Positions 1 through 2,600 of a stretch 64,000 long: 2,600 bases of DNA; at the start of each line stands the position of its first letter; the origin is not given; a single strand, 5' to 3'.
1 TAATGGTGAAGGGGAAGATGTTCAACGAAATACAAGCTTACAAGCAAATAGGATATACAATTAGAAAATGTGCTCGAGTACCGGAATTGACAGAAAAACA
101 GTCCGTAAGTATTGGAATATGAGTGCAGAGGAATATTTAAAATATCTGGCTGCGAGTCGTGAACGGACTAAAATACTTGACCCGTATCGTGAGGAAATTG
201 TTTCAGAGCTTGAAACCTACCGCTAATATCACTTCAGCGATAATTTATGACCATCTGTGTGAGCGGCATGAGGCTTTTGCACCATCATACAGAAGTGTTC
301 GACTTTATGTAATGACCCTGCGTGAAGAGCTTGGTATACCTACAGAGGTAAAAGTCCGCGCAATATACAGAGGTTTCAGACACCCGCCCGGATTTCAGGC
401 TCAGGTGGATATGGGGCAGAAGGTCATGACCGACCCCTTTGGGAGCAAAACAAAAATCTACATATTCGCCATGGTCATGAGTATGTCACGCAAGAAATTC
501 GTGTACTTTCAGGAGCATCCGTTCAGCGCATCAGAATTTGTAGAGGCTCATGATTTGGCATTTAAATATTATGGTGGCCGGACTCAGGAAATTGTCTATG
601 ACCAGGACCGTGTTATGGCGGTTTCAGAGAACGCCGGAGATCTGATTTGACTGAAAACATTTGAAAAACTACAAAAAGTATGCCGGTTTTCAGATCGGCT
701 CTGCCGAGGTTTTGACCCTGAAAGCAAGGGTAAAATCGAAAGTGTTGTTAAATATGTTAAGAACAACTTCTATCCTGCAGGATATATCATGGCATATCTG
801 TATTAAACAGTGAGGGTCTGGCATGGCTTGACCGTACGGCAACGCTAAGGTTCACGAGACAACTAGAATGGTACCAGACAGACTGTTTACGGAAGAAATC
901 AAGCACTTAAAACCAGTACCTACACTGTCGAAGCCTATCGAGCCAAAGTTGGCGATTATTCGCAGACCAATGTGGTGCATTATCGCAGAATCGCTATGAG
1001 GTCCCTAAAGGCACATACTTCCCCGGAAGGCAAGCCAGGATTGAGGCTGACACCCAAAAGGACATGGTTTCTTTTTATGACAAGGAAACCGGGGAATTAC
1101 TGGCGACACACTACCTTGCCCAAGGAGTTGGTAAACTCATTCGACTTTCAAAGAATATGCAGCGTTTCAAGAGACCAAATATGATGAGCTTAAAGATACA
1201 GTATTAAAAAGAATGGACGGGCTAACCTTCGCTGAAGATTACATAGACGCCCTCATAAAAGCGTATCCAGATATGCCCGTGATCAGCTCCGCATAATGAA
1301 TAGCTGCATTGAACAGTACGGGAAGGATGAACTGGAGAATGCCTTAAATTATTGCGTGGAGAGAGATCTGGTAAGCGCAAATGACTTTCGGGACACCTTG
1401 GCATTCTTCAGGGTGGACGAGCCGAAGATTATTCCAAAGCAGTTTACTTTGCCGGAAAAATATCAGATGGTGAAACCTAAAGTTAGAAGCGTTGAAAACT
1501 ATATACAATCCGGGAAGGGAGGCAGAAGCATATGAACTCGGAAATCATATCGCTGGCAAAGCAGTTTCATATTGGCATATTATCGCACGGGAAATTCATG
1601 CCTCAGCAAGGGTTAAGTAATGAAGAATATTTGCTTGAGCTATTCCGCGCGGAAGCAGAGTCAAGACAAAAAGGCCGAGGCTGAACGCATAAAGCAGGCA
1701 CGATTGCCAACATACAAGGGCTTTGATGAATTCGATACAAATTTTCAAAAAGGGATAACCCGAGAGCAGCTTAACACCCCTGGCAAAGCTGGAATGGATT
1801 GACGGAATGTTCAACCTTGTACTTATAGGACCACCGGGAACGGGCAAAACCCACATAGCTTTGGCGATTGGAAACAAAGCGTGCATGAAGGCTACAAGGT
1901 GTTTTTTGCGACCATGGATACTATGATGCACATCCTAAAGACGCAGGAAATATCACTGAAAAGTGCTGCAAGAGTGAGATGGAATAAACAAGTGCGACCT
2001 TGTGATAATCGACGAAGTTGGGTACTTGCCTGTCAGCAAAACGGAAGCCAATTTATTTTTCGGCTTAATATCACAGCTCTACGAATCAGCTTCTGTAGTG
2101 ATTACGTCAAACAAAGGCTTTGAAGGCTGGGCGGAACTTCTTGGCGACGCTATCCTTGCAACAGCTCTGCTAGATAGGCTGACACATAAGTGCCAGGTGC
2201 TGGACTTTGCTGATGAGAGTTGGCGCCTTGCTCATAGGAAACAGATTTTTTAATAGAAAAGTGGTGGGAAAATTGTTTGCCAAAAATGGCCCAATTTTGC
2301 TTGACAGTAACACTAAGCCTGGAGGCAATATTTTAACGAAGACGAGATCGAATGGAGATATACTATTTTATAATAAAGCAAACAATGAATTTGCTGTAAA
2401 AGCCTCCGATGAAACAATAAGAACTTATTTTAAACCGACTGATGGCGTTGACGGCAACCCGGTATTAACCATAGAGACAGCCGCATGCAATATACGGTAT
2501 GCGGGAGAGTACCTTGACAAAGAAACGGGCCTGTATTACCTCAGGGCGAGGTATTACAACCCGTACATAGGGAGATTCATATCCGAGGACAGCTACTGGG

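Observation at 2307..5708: IS21-interrupted RHS locus with a two-cassette array of C-terminal toxin tips next to tRNA genes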

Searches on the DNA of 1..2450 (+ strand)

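Call 55: search_dna_similar(query=window:1-2450:+, collection=plasmids, mode=distant, max_rows=10)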
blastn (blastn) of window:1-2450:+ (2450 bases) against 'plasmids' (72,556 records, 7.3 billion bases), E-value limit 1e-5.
Records with a match: 1; places in all: 1; records where one place covers at least 80% of the query: 0.
Best place of each record, by identity: 60-80% 1.
By first word of the organism name: Niallia 1.
By predicted mobility (MOB-suite, as given by PLSDB): mobilizable 1.
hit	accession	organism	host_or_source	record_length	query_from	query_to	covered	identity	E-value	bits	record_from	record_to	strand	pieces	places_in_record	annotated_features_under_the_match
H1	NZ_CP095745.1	Niallia sp. Man26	Penaeus monodon,whole ...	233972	548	769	9%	67.4%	9e-6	62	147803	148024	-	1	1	istA: IS21 family transposase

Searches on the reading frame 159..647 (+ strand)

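Call 51: search_protein_families(library=pfam, proteins=[window:159-647:+], max_evalue=0.01)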
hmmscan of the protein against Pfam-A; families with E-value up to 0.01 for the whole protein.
window:159-647:+ (163 aa): 1 family
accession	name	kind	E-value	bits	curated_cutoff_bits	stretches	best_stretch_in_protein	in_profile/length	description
PF00665.32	rve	-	2.7e-05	24.8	32.6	1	94-152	18-77/102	Integrase core domain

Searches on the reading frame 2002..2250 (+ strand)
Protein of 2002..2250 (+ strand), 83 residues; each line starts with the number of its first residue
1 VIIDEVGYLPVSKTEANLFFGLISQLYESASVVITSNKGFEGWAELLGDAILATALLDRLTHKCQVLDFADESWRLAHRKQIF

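Call 51: search_protein_families(library=pfam, proteins=[window:2002-2250:+], max_evalue=0.01)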
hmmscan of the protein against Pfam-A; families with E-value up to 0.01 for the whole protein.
window:2002-2250:+ (83 aa): 1 family
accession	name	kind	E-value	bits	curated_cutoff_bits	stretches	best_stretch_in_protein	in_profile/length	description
PF01695.23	IstB_IS21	-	4.9e-30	105.2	24.1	1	1-81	157-237/238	IstB-like ATP binding protein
